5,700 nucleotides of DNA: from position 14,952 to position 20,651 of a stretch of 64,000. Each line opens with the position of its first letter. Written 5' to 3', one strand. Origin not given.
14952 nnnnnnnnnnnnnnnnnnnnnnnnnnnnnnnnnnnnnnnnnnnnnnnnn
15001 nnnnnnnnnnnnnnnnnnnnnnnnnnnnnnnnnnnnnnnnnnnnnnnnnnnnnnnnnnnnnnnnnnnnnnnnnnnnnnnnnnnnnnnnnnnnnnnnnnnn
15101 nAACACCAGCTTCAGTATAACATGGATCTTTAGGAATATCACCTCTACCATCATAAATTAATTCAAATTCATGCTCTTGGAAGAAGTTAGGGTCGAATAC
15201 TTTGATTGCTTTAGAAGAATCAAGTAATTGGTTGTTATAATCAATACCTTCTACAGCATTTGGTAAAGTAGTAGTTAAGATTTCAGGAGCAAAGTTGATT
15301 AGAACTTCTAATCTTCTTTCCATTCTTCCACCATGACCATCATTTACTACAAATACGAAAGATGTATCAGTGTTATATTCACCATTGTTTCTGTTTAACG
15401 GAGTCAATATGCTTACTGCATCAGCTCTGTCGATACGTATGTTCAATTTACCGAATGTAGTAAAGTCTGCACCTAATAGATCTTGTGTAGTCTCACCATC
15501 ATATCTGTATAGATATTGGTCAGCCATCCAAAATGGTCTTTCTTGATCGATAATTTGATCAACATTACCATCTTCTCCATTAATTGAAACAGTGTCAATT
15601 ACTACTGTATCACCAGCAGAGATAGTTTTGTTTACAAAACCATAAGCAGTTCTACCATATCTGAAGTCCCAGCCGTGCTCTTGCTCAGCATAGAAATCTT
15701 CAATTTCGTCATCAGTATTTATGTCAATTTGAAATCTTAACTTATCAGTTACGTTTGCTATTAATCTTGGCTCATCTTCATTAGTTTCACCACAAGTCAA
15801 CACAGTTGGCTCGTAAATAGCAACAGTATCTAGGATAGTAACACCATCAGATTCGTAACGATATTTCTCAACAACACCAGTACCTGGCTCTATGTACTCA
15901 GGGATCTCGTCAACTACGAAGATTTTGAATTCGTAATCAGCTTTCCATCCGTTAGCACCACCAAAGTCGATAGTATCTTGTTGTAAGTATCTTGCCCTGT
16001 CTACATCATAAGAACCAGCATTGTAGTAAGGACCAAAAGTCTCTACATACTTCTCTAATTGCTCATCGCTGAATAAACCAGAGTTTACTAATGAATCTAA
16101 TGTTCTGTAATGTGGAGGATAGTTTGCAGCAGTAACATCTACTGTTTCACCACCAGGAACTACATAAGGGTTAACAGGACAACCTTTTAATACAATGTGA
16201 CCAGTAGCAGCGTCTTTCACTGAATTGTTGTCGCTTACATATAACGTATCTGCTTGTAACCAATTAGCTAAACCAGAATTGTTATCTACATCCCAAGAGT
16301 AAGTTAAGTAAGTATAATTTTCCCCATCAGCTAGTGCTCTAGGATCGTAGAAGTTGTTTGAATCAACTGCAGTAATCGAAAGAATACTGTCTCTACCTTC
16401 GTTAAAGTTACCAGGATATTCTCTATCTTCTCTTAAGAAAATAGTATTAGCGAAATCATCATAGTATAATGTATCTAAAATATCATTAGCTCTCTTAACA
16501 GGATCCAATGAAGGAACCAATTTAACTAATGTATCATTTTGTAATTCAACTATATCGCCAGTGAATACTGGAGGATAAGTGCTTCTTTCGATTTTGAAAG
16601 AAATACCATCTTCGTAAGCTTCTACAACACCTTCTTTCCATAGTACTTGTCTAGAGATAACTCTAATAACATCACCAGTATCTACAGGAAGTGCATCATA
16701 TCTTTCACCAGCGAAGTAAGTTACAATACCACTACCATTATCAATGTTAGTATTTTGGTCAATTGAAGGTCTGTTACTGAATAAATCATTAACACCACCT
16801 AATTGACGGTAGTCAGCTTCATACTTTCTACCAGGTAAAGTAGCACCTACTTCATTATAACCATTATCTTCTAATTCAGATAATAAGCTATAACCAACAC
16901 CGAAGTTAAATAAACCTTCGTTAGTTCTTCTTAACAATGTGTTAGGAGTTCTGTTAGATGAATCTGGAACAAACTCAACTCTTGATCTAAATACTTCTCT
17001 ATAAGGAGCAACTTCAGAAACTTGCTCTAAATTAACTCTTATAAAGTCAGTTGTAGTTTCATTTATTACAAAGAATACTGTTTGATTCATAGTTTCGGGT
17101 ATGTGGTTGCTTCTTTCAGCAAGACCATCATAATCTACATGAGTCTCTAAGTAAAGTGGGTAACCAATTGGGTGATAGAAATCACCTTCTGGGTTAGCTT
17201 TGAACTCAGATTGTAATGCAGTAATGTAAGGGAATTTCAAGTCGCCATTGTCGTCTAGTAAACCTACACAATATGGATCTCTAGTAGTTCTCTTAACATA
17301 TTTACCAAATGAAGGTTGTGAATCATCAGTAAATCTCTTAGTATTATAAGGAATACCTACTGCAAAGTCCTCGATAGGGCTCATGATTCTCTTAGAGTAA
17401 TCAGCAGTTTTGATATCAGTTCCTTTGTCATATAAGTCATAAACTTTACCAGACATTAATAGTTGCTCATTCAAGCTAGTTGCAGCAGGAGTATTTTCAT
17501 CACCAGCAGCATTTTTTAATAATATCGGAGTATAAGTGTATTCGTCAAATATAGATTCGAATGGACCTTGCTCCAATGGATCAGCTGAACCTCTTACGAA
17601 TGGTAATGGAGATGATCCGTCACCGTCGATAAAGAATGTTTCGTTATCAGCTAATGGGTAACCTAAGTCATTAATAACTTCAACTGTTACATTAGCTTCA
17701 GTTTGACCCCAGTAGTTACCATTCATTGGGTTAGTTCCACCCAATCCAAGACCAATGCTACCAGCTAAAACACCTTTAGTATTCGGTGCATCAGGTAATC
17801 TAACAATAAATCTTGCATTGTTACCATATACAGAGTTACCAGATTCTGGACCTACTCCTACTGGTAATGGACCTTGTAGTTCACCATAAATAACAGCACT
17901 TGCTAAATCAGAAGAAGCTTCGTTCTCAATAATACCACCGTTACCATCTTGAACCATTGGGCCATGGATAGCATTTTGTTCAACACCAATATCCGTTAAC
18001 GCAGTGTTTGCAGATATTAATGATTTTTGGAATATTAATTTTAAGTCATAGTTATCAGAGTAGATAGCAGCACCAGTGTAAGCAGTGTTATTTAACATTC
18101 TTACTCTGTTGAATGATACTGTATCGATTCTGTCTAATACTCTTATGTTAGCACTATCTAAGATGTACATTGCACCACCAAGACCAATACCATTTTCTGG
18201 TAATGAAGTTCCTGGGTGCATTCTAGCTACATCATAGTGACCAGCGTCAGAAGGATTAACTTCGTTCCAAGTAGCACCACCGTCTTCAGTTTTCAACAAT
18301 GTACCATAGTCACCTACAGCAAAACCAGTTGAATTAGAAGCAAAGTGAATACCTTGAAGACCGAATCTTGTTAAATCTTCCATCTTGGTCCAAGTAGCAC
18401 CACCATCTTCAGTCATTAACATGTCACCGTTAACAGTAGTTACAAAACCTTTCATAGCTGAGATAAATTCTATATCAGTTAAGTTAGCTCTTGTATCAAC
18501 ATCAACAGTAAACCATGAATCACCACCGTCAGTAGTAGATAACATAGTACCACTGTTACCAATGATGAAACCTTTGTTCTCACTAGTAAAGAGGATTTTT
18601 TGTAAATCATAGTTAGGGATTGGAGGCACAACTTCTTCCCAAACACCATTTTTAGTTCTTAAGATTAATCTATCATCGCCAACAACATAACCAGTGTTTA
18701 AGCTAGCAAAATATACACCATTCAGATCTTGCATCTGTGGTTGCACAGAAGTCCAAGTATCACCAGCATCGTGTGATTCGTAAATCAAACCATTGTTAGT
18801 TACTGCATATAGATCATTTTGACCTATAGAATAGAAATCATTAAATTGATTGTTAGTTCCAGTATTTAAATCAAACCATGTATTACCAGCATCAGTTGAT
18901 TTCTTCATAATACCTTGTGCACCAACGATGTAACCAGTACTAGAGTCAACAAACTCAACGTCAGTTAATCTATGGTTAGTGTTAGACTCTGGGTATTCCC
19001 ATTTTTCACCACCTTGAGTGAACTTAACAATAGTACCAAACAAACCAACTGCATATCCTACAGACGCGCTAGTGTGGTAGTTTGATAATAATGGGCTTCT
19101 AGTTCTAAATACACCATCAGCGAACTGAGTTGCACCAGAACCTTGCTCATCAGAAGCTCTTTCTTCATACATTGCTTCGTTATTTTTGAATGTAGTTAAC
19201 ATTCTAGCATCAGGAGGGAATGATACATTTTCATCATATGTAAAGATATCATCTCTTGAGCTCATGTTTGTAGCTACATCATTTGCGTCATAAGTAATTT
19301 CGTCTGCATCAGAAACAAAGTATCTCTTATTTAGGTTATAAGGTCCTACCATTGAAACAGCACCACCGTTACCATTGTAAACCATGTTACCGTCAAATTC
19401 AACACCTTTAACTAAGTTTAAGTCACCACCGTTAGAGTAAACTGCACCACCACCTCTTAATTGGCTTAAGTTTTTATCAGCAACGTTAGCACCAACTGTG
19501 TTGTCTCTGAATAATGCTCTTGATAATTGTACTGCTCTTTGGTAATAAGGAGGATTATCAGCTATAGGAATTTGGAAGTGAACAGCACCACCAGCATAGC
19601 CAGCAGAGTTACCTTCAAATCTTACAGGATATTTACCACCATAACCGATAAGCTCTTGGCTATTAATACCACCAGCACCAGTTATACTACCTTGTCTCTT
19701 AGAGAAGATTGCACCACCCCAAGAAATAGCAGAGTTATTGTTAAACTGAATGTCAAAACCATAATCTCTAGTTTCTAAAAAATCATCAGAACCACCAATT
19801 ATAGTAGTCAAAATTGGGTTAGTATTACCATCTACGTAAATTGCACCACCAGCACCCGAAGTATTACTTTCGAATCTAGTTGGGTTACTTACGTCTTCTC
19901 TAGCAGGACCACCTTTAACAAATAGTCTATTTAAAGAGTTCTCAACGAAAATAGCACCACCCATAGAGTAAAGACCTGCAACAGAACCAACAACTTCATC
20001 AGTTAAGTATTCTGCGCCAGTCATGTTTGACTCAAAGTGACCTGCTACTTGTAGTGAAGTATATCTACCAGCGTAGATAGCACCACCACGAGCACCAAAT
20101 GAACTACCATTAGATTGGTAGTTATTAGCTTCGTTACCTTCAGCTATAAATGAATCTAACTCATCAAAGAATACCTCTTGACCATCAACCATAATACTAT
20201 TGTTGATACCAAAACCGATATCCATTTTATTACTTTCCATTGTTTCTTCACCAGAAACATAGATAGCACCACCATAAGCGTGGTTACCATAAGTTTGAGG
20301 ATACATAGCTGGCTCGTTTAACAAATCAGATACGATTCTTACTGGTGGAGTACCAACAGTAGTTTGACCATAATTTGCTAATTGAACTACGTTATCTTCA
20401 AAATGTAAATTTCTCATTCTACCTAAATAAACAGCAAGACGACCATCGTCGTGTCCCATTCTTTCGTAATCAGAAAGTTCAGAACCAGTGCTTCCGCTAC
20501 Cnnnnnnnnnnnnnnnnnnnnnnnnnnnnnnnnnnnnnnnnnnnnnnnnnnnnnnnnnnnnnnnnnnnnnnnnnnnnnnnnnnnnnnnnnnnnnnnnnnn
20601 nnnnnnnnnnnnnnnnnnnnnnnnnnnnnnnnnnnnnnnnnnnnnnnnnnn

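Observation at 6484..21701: Five consecutive T9SS-cargo genes, one of 2674 aa, with no recognisable enzymes: candidate self-assembling surface complex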

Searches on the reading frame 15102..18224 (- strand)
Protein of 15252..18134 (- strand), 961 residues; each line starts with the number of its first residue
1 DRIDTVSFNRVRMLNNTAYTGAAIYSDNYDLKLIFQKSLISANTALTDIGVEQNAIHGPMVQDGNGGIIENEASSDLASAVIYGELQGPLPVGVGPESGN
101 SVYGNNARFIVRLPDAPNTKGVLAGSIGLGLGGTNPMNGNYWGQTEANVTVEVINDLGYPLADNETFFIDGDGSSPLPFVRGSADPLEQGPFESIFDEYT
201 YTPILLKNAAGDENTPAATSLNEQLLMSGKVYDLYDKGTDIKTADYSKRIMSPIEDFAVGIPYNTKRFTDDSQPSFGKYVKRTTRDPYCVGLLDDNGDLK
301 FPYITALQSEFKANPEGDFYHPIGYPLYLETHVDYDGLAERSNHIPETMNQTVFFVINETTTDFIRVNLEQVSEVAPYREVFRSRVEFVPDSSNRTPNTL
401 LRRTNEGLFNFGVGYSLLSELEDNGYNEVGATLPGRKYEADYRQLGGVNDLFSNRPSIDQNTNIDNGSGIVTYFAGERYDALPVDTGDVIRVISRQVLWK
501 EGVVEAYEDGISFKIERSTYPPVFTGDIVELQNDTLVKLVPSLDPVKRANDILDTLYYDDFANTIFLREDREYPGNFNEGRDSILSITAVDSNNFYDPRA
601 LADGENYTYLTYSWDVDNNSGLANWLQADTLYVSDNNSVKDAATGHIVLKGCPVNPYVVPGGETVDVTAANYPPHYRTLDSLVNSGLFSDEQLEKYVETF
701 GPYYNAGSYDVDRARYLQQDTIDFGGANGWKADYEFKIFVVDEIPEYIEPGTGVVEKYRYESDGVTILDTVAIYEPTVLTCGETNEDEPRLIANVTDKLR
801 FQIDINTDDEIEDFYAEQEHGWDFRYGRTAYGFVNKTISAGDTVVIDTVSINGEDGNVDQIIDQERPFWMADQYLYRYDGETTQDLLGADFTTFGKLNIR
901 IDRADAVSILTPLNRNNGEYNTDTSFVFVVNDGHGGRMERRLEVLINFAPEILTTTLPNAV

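Call 50: find_homologous_proteins(query=window:15252-18134:-, max_evalue=0.01)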
Query window:15252-18134:- (961 aa): 12 proteins with E <= 0.01 among 8000 candidates.
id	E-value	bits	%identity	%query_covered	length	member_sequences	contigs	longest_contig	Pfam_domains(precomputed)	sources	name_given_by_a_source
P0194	6.8e-229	781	45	99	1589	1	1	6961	PF18962.8,PF05345.19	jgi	jgi:hypothetical protein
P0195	2.2e-207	709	49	77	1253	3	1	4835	PF13860.13,PF05345.19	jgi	jgi:hypothetical protein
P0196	3.2e-186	639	41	99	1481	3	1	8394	PF18962.8,PF13860.13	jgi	-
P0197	2.4e-180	620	41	91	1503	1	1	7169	PF05345.19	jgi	jgi:hypothetical protein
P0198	1.8e-179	617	41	91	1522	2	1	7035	PF18962.8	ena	-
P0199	1.9e-176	607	48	69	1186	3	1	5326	PF13860.13,PF05345.19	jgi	jgi:hypothetical protein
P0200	1.3e-170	588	49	62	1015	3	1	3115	PF14870.13,PF15902.13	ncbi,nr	ncbi:MAG: hypothetical protein GWP09_02410, partial [Nitrospiraceae bacterium]|nr:hypothetical prote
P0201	2.0e-166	574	49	64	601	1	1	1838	-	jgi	jgi:hypothetical protein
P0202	2.1e-143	498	43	76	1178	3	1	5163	PF18962.8,PF13860.13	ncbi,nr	ncbi:MAG: T9SS type A sorting domain-containing protein, partial [Candidatus Kapabacteria bacterium]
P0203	1.7e-88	316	54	30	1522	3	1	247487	PF14870.13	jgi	jgi:predicted outer membrane repeat protein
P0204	2.2e-72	263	47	33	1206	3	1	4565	PF02415.24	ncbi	ncbi:MAG: hypothetical protein ACKO0Y_04825, partial [Bacteroidota bacterium]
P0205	5.6e-27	112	60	12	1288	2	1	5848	PF02415.24,PF14870.13,PF15902.13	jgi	jgi:photosystem II stability/assembly factor-like uncharacterized protein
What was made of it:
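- Tried and rejected: The word-indexed search returned only fragments of orthologues (call 50).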

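Call 68: search_protein_representatives(protein=window:15252-18134:-)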
Query: 961 residues. Proteins with E-value up to 0.001 (for the whole library): 81; up to 1e-10: 69; up to 1e-30: 57. The best 81 are listed.
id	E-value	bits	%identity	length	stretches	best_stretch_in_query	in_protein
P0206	0.0e+00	1107.3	57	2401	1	2-961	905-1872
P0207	0.0e+00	1029.7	54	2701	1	2-960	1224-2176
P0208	0.0e+00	1015.2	53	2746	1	2-960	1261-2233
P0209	0.0e+00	1011.5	54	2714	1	2-958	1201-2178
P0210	2.0e-294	995.8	52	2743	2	2-598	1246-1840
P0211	2.9e-292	988.6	56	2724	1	2-953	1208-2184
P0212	1.5e-286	969.7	52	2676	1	2-961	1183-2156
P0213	1.1e-282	957.0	54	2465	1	3-960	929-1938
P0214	3.8e-270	915.4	52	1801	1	2-960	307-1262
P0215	4.8e-268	908.5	51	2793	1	2-960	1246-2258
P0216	3.2e-264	895.8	52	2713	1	2-960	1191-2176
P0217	5.0e-263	891.8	52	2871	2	2-577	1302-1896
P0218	2.4e-256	869.7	50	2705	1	2-960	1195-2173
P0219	3.4e-255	865.9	52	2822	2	182-958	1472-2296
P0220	1.2e-248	844.3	57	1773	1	2-748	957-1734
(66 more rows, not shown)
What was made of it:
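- Tried and rejected: The exhaustive phmmer search gave 81 hits, all from the same family (call 68).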

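Call 86: search_protein_families(library=pfam, alignment_id=A9, max_evalue=10)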
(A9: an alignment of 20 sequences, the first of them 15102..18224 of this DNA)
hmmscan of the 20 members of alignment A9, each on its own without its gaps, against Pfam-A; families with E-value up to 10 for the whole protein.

A. member 1, window:15102-18224:- (1041 aa): 1 family
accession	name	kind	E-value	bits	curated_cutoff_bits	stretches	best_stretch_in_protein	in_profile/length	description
PF17934.6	TetR_C_26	-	0.28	12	25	1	705-735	14-44/109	Tetracyclin repressor-like, C-terminal domain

B. families by the number of members that match (of 20 scanned): 6 families
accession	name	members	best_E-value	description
PF02415.23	Chlam_PMP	5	0.11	Chlamydia polymorphic membrane protein (Chlamydia_PMP) repeat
PF16255.11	Lipase_GDSL_lke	1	0.0039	GDSL-like Lipase/Acylhydrolase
PF17963.7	Big_9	1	0.018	Bacterial Ig domain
PF14064.11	HmuY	1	0.21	HmuY protein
PF17934.6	TetR_C_26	1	0.28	Tetracyclin repressor-like, C-terminal domain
PF18342.7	LytB_SH3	1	0.43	Endo-beta-N-acetylglucosaminidase LytB SH3 domain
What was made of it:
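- Tried and rejected: Nothing found (call 86).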

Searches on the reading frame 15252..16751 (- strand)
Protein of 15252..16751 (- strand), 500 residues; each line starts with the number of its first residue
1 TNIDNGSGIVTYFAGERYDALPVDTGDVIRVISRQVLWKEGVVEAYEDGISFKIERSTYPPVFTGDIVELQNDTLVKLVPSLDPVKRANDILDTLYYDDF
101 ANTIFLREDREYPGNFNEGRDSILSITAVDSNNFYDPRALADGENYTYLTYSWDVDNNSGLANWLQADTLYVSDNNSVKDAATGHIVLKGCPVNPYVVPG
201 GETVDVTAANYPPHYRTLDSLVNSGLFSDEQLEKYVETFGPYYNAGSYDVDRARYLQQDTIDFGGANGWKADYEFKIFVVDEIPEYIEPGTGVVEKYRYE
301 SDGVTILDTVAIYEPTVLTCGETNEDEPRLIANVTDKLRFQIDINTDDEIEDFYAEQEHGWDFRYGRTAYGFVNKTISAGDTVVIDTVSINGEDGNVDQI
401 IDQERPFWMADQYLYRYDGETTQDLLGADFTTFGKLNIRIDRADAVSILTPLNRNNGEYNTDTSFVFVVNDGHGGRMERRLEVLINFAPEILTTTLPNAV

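Call 41: search_protein_families(library=pfam, proteins=[window:15252-16751:-], max_evalue=1)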
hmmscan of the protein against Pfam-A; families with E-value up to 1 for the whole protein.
window:15252-16751:- (500 aa): 2 families
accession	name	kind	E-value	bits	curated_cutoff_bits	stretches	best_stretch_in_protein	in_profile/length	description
PF17934.6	TetR_C_26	-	0.12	13.2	25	1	214-244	14-44/109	Tetracyclin repressor-like, C-terminal domain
PF02545.19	Maf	-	0.14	12.2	27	1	226-252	129-155/187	Maf-like protein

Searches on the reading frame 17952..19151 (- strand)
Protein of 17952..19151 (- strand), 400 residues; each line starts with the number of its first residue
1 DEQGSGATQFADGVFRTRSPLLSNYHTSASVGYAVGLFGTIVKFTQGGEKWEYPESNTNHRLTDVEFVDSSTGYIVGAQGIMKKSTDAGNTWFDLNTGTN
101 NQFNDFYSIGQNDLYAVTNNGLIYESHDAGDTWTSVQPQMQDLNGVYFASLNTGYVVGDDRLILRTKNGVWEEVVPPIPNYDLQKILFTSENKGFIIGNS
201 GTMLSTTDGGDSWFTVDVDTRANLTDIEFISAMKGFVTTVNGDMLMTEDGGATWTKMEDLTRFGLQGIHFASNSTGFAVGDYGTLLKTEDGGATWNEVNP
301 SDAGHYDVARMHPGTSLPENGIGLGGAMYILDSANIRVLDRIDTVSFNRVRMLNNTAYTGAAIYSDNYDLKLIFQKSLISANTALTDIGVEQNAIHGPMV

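Call 41: search_protein_families(library=pfam, proteins=[window:17952-19151:-], max_evalue=1)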
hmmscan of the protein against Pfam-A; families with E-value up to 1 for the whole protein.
window:17952-19151:- (400 aa): 7 families
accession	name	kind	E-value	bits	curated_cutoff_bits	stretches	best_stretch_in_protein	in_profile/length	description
PF14870.12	PSII_BNR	-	1.3e-33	116.9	27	3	212-299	8-98/303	Photosynthesis system II assembly factor YCF48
PF15902.12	Sortilin-Vps10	-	6.4e-12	45.4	33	3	184-258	26-113/446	Sortilin, neurotensin receptor 3,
PF19755.4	DUF6242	-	2e-07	31.5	29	1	72-133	154-217/217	Domain of unknown function (DUF6242)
PF02012.26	BNR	-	0.0028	17.8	27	0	124-134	1-11/12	BNR/Asp-box repeat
PF02415.23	Chlam_PMP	-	0.041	14.6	20.6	0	353-365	5-18/19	Chlamydia polymorphic membrane protein (Chlamydia_PMP) repeat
PF24316.1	Tli3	-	0.34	11.7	27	0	80-123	84-126/129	T6SS Tli3 immunity protein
PF10696.14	DUF2501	-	0.47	11.2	21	0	69-100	29-57/78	Protein of unknown function (DUF2501)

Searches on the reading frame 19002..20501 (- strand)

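Call 41: search_protein_families(library=pfam, proteins=[window:19002-20501:-], max_evalue=1)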
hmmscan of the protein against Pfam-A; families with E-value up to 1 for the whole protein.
window:19002-20501:- (500 aa): 1 family
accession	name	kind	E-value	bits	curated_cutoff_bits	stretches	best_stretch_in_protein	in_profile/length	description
PF02415.23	Chlam_PMP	-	7.2e-16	57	20.6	3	250-268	1-19/19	Chlamydia polymorphic membrane protein (Chlamydia_PMP) repeat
